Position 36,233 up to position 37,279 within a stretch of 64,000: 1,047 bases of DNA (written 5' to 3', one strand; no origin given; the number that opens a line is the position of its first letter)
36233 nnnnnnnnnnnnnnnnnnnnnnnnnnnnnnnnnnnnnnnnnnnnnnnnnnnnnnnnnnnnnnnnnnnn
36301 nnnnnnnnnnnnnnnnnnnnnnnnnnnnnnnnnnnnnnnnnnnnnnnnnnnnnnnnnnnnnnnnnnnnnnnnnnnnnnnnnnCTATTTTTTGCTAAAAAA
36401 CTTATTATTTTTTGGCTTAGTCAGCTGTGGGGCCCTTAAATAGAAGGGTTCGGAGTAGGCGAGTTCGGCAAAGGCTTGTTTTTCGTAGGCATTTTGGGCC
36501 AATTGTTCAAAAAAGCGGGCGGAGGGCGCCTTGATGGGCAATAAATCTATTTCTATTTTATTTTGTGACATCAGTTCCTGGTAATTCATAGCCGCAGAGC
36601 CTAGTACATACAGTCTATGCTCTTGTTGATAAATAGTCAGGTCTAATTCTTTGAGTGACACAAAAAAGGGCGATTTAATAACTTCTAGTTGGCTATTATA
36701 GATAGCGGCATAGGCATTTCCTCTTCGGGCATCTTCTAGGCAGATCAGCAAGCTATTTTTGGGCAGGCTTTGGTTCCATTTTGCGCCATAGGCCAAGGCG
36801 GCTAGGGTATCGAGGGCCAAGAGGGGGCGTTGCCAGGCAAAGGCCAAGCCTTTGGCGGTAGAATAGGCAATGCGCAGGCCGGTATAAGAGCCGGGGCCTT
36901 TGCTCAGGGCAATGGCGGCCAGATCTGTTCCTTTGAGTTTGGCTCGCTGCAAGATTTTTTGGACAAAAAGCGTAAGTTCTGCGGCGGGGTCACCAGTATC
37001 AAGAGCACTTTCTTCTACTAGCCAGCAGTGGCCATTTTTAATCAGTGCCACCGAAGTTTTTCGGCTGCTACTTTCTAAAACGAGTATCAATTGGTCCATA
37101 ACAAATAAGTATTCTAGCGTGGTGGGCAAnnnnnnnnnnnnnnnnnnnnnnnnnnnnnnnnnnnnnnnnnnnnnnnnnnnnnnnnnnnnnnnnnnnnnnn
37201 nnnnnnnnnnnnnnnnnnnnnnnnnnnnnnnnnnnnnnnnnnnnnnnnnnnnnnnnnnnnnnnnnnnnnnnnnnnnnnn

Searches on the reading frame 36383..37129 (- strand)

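Call 57: search_protein_families(library=pfam, proteins=[window:36383-37129:-], max_evalue=0.0001)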
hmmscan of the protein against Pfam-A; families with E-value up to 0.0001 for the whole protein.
window:36383-37129:- (248 aa): 1 family
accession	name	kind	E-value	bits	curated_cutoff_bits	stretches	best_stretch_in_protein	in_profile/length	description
PF00814.31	TsaD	-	6.7e-23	82.2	24.8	1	51-163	32-148/264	tRNA N6-adenosine threonylcarbamoyltransferase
